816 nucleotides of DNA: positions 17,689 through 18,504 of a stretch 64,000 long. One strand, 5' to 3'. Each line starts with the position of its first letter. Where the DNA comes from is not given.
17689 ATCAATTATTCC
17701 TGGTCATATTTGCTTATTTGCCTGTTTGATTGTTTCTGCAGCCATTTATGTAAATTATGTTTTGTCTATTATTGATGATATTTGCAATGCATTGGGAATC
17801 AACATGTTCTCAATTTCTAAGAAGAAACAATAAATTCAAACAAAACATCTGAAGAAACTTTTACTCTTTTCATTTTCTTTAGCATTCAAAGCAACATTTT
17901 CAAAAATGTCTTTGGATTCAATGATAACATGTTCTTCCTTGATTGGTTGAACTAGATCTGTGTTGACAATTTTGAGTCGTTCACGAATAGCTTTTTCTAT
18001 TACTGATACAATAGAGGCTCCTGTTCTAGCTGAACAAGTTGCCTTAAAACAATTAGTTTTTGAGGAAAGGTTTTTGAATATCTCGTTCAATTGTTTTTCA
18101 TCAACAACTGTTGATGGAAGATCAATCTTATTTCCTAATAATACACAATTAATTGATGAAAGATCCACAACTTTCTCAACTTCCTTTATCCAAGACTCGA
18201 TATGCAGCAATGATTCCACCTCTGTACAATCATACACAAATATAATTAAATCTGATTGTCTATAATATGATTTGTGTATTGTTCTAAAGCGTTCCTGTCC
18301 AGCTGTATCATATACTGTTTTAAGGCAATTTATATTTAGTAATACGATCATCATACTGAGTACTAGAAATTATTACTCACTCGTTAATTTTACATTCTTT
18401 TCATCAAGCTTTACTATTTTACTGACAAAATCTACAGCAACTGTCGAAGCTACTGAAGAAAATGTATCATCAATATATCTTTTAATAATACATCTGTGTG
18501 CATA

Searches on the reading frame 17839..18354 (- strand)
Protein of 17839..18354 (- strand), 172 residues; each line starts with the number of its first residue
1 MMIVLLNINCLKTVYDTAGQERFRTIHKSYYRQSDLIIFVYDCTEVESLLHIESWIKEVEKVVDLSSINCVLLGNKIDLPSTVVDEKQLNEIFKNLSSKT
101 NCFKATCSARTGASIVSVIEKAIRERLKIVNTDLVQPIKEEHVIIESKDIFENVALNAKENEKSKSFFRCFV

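Call 59: search_protein_families(library=pfam, proteins=[window:17839-18354:-], max_evalue=0.001)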
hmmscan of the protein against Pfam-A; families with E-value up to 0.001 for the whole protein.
window:17839-18354:- (172 aa): 4 families
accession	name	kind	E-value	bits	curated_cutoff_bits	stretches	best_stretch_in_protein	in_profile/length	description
PF00071.28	Ras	-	2.5e-23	82.9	21.6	1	11-125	49-159/162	Ras family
PF08477.19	Roc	-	1.7e-15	57.8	27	1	13-78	59-119/119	Ras of Complex, Roc, domain of DAPkinase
PF00025.27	Arf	-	9.3e-13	48.5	22.3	1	13-121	61-169/174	ADP-ribosylation factor family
PF00009.33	GTP_EFTU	-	4.6e-06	26.8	26.5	1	13-140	72-151/188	Elongation factor Tu GTP binding domain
